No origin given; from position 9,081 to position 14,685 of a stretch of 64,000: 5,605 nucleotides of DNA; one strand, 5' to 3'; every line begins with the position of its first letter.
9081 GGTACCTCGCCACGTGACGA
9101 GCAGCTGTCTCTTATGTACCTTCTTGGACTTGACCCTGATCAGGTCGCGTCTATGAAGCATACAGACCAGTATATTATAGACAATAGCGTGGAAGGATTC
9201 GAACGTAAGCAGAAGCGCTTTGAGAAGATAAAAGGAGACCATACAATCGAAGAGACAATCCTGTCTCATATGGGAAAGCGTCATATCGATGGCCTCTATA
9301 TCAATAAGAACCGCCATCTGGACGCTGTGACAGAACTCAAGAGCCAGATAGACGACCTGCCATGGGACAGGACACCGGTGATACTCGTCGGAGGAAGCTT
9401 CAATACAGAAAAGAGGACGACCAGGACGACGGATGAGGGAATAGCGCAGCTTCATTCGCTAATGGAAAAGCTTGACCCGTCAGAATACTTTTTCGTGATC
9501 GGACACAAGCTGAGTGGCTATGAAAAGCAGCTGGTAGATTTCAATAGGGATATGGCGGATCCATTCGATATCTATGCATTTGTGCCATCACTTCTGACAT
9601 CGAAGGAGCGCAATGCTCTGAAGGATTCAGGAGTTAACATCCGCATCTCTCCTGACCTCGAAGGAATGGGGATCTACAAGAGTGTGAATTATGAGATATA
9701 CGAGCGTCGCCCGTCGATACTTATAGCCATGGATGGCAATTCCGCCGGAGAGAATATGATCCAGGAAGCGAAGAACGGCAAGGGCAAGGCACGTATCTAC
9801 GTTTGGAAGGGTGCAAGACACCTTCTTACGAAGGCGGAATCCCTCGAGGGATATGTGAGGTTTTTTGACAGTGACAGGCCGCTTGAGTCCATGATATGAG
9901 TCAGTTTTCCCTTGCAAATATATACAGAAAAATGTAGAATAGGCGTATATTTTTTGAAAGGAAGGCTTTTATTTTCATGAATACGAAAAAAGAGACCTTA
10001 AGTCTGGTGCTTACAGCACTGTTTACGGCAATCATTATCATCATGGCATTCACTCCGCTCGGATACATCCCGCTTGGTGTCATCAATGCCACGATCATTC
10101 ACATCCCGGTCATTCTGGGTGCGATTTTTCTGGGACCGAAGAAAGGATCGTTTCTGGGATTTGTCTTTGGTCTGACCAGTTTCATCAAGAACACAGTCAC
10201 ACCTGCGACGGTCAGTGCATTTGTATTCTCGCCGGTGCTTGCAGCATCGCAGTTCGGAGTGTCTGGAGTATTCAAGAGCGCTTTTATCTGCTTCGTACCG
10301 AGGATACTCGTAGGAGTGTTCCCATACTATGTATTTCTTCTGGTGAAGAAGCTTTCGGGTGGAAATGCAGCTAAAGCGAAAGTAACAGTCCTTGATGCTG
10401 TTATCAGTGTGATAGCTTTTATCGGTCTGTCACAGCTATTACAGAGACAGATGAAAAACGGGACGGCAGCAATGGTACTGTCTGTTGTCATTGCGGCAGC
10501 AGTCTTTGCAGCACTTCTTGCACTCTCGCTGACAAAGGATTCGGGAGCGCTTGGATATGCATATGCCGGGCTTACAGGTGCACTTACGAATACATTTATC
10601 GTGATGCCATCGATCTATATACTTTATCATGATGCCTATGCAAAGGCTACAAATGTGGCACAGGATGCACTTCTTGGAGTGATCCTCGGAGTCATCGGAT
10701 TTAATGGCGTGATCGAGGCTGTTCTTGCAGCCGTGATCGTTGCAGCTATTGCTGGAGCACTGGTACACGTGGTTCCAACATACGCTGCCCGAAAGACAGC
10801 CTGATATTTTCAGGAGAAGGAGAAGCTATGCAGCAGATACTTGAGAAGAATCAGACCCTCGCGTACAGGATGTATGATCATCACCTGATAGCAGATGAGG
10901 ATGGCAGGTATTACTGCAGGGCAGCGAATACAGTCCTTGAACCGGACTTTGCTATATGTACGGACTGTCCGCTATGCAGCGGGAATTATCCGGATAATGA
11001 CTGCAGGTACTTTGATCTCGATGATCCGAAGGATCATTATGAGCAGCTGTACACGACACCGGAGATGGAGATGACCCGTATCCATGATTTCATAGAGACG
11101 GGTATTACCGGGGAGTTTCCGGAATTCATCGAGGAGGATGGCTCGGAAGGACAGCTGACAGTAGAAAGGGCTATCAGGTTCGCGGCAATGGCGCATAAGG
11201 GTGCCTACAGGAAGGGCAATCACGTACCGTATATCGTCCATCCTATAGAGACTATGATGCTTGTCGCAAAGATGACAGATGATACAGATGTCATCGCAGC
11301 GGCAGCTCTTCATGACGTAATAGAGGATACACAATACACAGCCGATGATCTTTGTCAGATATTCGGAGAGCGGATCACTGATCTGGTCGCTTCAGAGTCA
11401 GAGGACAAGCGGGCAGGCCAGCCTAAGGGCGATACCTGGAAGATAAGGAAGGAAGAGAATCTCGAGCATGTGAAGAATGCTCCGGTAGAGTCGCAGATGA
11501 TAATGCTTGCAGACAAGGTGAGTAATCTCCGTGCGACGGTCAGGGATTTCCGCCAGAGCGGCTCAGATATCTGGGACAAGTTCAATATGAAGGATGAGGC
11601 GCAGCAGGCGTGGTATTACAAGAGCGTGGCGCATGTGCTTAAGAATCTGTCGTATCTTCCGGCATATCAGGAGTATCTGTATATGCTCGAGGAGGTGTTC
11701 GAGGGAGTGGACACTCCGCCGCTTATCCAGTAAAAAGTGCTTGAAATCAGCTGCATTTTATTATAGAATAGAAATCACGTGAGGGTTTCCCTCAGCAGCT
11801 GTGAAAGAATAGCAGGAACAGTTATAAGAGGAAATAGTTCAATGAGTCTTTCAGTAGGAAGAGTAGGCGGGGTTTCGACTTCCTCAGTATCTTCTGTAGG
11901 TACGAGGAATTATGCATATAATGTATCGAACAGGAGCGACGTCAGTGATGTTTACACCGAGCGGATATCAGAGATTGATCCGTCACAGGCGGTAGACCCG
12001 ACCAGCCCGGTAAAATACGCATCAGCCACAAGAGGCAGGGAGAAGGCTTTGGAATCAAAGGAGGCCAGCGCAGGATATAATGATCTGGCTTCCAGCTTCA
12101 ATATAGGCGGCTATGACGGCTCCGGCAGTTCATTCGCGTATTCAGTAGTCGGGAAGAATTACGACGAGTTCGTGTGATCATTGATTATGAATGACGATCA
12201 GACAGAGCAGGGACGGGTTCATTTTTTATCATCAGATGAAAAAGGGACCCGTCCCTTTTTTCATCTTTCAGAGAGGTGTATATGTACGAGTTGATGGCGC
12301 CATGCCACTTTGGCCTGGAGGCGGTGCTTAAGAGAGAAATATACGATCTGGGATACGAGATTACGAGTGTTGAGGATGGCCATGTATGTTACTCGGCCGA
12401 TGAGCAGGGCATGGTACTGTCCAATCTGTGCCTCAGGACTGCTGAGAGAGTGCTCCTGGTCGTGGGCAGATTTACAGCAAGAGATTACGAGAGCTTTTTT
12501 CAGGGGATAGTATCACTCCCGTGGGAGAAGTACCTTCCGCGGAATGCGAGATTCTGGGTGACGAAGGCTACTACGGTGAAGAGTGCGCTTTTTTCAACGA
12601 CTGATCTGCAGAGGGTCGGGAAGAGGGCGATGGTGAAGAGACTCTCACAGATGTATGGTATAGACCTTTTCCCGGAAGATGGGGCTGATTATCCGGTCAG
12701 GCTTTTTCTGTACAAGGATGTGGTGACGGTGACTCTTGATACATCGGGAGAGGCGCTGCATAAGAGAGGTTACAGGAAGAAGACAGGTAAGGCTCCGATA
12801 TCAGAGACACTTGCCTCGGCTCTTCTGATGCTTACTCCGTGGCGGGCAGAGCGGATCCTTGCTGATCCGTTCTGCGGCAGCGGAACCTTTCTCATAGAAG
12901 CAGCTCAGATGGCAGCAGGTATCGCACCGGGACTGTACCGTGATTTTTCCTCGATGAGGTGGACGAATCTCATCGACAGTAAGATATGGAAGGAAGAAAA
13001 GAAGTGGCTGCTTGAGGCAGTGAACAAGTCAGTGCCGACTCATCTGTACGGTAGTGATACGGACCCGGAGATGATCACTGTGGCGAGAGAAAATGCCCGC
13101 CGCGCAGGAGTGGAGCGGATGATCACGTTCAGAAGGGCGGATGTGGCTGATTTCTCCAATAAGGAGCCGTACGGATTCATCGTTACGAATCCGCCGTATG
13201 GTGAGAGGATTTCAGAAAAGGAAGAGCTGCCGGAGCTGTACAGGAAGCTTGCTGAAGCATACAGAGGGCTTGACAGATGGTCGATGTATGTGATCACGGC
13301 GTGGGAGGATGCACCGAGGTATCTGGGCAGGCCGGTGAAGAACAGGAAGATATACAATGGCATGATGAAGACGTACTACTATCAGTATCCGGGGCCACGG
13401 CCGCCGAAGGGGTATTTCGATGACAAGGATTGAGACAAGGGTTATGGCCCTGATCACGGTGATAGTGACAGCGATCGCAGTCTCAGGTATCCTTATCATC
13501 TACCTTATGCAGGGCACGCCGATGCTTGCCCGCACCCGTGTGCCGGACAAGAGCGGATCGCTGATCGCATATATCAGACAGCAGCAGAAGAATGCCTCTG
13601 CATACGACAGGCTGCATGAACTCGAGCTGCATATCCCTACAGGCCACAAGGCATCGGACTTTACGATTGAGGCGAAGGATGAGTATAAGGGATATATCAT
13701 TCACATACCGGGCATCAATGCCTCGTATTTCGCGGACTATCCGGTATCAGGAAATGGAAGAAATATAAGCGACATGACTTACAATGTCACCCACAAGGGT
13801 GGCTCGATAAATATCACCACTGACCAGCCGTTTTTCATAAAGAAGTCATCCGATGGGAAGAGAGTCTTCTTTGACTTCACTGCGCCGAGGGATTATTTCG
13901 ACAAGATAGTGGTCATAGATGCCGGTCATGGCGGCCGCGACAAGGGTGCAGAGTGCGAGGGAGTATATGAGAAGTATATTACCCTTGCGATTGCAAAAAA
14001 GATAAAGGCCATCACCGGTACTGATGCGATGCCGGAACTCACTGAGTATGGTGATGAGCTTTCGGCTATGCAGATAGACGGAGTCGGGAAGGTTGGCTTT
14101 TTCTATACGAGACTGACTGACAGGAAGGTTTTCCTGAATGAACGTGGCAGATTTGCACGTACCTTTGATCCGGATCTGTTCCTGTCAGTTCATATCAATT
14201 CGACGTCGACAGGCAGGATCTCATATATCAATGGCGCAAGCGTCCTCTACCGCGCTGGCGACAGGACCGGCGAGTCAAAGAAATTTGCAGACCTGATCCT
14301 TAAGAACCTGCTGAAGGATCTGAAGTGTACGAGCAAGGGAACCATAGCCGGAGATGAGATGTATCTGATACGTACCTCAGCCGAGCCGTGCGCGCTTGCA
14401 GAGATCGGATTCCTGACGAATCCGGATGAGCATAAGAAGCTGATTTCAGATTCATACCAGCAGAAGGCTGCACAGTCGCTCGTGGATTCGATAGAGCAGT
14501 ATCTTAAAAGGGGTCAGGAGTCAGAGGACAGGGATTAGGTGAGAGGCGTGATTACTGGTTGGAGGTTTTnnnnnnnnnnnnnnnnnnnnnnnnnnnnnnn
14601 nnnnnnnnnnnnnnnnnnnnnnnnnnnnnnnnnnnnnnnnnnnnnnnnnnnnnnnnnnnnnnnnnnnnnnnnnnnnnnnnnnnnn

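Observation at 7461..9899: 812-aa fusion of an adenosine/AMP-deaminase-like amidohydrolase to a LOG-like nucleotide-nucleosidase domain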

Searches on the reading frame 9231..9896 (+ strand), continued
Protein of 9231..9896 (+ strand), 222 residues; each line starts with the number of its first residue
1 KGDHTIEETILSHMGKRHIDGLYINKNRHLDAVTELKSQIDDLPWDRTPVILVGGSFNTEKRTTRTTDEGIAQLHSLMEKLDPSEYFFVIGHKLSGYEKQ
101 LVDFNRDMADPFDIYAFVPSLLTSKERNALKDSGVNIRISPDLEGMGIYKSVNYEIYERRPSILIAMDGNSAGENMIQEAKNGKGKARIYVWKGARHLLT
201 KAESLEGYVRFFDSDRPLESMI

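Call 109: search_protein_families(library=pfam, proteins=[P0322, P0328, P0331, P0302, P0320, P0314, P0329, P0332, P0307, P0303], max_evalue=0.01)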
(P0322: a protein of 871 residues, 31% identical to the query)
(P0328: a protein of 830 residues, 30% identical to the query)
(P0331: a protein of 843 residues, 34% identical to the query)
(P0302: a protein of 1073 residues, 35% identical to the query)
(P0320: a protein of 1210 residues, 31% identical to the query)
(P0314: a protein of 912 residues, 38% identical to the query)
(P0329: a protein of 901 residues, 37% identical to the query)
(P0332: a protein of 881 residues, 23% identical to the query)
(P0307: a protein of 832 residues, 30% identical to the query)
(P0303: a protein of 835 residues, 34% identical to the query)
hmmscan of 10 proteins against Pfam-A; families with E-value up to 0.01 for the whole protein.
P0322 (871 aa): 2 families
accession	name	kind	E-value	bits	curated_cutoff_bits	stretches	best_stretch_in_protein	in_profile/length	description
PF00962.28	A_deaminase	-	1.1e-25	90.9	27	1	198-435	50-287/330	Adenosine deaminase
PF00293.34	NUDIX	-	5.5e-12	46.3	21.1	1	716-859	4-129/134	NUDIX domain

P0328 (830 aa): 3 families
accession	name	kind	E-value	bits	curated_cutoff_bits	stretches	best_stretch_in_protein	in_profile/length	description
PF00962.28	A_deaminase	-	1.5e-24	87.2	27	1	214-428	86-303/330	Adenosine deaminase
PF00293.34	NUDIX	-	1.5e-14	54.6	21.1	1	679-818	3-133/134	NUDIX domain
PF10686.14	YAcAr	-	0.00054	20.2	28.2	1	517-563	14-58/66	YspA, cpYpsA-related SLOG family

P0331 (843 aa): 3 families
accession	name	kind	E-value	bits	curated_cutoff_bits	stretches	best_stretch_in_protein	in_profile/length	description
PF00962.28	A_deaminase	-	1.9e-22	80.2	27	1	105-360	43-298/330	Adenosine deaminase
PF01725.21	Ham1p_like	-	2.4e-20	73.6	22.5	1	648-804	4-183/186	Ham1 family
PF01467.32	CTP_transf_like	-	1.8e-09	38.3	21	1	373-519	2-132/133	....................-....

P0302 (1073 aa): 1 family
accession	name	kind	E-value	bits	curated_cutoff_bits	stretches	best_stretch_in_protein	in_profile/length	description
PF00962.28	A_deaminase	-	1.4e-20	74.1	27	1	233-496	44-307/330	Adenosine deaminase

P0320 (1210 aa): 3 families
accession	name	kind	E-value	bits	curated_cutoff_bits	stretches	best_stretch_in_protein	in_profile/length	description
PF00962.28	A_deaminase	-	3.8e-19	69.4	27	1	336-525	118-306/330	Adenosine deaminase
PF01979.26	Amidohydro_1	-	0.0036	17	25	0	371-503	114-258/345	Amidohydrolase family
PF04055.27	Radical_SAM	-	0.0074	16.9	29.5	0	363-496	32-147/166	Radical SAM superfamily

P0314 (912 aa): 1 family
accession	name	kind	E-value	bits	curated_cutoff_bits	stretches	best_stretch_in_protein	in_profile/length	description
PF00962.28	A_deaminase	-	3.6e-31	108.9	27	2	645-891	54-307/330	Adenosine deaminase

P0329 (901 aa): 1 family
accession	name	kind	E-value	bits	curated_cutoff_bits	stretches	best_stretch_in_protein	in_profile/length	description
PF00962.28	A_deaminase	-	6.6e-18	65.3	27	2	267-501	79-305/330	Adenosine deaminase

P0332 (881 aa): 1 family
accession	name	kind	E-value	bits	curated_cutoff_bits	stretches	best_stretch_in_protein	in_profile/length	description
PF00962.28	A_deaminase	-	5.4e-15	55.7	27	1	295-570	57-306/330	Adenosine deaminase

P0307 (832 aa): 2 families
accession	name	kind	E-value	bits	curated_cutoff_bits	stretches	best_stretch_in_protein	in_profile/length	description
PF00962.28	A_deaminase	-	1.8e-22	80.3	27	3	190-339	49-198/330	Adenosine deaminase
PF08621.15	RPAP1_N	-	0.0048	17.1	25.3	0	157-181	2-26/46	RPAP1-like, N-terminal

P0303 (835 aa): 2 families
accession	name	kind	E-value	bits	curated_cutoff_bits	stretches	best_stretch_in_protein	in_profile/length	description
PF00962.28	A_deaminase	-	1.9e-24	86.8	27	2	272-542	51-308/330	Adenosine deaminase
PF18139.7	LSDAT_euk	-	0.008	16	25.7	0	649-697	52-100/266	SLOG in TRPM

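Call 111: search_protein_families(library=padloc, proteins=[L098:6017-6985:+, L098:9711-10187:+], max_evalue=0.01)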
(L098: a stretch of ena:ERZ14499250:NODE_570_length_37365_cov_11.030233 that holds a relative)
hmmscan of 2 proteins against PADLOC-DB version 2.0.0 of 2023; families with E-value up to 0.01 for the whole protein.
L098:6017-6985:+ (323 aa): 0 families

L098:9711-10187:+ (159 aa): 0 families

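Call 112: find_encoding_contigs(protein=P0331, flank=7000, max_places=1)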
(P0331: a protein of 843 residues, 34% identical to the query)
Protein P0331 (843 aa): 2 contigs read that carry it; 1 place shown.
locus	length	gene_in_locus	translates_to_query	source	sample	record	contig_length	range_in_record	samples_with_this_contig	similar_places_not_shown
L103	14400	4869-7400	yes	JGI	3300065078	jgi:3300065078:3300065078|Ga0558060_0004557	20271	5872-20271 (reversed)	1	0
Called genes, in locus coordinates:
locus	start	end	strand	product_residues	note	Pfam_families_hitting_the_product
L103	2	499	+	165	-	?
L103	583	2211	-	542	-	PF00190:Cupin_1, PF03079:ARD (weak), PF07883:Cupin_2 (faint)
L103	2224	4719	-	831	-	PF00106:adh_short, PF13561:adh_short_C2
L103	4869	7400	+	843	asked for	PF00962:A_deaminase, PF01467:CTP_transf_like, PF01725:Ham1p_like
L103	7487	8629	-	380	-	-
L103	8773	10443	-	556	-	-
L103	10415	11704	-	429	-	PF00078:RVT_1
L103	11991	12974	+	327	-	PF04116:FA_hydroxylase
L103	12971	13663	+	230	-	-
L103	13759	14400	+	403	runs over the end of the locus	PF00487:FA_desaturase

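Call 113: find_encoding_contigs(protein=P0328, flank=7000, max_places=1)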
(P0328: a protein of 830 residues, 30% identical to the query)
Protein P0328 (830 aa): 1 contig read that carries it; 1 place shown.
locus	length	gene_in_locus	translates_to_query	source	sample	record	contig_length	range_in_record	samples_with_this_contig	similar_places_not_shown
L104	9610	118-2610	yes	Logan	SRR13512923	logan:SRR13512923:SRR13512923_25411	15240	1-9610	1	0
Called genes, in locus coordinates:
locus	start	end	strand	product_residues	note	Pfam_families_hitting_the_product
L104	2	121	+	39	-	?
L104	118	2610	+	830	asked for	PF00962:A_deaminase, PF00293:NUDIX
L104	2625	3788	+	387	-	-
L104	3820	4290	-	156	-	-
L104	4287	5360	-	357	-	-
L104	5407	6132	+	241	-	PF13191:AAA_16 (weak)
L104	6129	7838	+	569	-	PF00664:ABC_membrane, PF00005:ABC_tran, PF02463:SMC_N (faint)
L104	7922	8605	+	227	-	PF13489:Methyltransf_23, PF01209:Ubie_methyltran, PF02353:CMAS, PF13847:Methyltransf_31, PF08241:Methyltransf_11, PF08242:Methyltransf_12, PF13649:Methyltransf_25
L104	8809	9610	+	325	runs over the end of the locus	PF05572:Peptidase_M43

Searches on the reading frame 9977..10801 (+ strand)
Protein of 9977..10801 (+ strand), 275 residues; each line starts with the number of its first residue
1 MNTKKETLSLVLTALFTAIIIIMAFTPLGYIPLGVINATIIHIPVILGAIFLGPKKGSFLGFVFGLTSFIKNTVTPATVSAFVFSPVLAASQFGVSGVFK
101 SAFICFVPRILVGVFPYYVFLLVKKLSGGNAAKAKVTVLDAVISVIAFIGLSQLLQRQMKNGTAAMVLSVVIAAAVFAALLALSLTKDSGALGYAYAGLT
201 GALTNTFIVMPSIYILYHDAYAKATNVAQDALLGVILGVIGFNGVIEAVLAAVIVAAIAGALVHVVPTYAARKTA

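Call 6: search_protein_families(library=pfam, proteins=[window:9977-10801:+], max_evalue=0.01)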
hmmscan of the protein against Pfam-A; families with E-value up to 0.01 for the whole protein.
window:9977-10801:+ (275 aa): 2 families
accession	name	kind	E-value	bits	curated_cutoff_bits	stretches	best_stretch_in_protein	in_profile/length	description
PF12822.12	ECF_trnsprt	-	1.3e-15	58.2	30.7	2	9-185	2-164/169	ECF transporter, substrate-specific component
PF09515.15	Thia_YuaJ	-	1e-06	29.4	25.8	1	11-102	2-92/177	Thiamine transporter protein (Thia_YuaJ)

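Call 111: search_protein_families(library=padloc, proteins=[window:9977-10801:+], max_evalue=0.01)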
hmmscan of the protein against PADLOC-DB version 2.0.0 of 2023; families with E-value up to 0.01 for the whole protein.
window:9977-10801:+ (275 aa): 0 families

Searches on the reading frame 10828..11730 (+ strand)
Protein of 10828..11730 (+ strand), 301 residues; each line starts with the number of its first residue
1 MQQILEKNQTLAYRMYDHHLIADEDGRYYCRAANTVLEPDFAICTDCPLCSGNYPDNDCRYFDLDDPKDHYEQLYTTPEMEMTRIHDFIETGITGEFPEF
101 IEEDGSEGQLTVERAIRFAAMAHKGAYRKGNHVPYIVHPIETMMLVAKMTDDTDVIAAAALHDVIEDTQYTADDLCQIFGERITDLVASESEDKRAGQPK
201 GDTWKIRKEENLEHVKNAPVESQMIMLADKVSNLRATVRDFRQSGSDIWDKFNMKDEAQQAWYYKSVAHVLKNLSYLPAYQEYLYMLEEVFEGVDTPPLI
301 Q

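Call 6: search_protein_families(library=pfam, proteins=[window:10828-11730:+], max_evalue=0.01)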
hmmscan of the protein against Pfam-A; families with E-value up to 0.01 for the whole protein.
window:10828-11730:+ (301 aa): 2 families
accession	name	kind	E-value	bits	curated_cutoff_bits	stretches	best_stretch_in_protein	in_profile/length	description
PF13328.12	HD_4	-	5.4e-18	65.7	27.2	1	115-252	1-149/156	HD domain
PF01966.28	HD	-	7.5e-07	29.9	22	1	136-233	2-115/116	HD domain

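Call 111: search_protein_families(library=padloc, proteins=[window:10828-11730:+], max_evalue=0.01)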
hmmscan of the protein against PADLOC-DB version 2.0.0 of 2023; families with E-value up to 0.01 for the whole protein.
window:10828-11730:+ (301 aa): 1 family
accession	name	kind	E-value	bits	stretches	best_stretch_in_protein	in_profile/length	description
PDLC03421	REase_II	-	0.0062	14.2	0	118-181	194-248/264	Type II restriction enzyme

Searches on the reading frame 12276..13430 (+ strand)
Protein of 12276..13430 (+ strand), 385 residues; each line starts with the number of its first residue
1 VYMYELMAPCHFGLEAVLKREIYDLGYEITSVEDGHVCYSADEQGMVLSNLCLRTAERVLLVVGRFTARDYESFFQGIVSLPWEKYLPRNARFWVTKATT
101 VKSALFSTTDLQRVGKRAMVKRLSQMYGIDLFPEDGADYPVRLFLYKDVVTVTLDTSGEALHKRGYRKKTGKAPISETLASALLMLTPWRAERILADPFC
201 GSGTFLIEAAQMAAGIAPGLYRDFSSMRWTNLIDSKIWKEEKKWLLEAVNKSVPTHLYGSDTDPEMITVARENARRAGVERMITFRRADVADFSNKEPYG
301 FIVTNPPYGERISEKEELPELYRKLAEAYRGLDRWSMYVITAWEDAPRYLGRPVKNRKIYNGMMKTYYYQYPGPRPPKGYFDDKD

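Call 6: search_protein_families(library=pfam, proteins=[window:12276-13430:+], max_evalue=0.01)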
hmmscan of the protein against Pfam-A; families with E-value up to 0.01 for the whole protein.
window:12276-13430:+ (385 aa): 10 families
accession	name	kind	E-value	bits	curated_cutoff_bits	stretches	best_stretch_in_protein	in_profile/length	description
PF01170.24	UPF0020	-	3.4e-51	174.2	22.3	1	164-365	1-192/197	RMKL-like, methyltransferase domain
PF22020.1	RlmL_1st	-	1.4e-20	73.4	27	1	5-60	1-55/55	RlmL ferredoxin-like domain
PF02926.22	THUMP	-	1.4e-08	35.4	20.6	1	68-155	1-84/84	THUMP domain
PF13847.12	Methyltransf_31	-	1.3e-07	31.9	27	1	255-303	29-79/145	Methyltransferase domain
PF13649.12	Methyltransf_25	-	1.2e-05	26.3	27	1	247-304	13-70/97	Methyltransferase domain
PF05175.20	MTS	-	2.9e-05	24.2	23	1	253-315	53-115/170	Methyltransferase small domain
PF02384.22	N6_Mtase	-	0.00021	21.2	20.4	1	189-315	44-142/311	N-6 DNA Methylase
PF13578.12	Methyltransf_24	-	0.0026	19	26.3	0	244-293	13-60/105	Methyltransferase domain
PF08241.18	Methyltransf_11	-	0.0041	18.2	21.2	0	250-293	15-54/95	Methyltransferase domain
PF20473.4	MmeI_Mtase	-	0.0042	16.7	27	0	193-209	21-37/259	MmeI, DNA-methyltransferase domain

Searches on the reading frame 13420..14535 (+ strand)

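Call 7: search_protein_families(library=pfam, proteins=[window:13420-14535:+], max_evalue=0.01)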
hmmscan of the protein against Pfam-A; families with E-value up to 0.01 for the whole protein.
window:13420-14535:+ (372 aa): 1 family
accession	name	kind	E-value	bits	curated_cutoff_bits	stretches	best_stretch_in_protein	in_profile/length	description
PF01520.23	Amidase_3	-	1.2e-35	123.6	27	2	225-359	42-173/174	N-acetylmuramoyl-L-alanine amidase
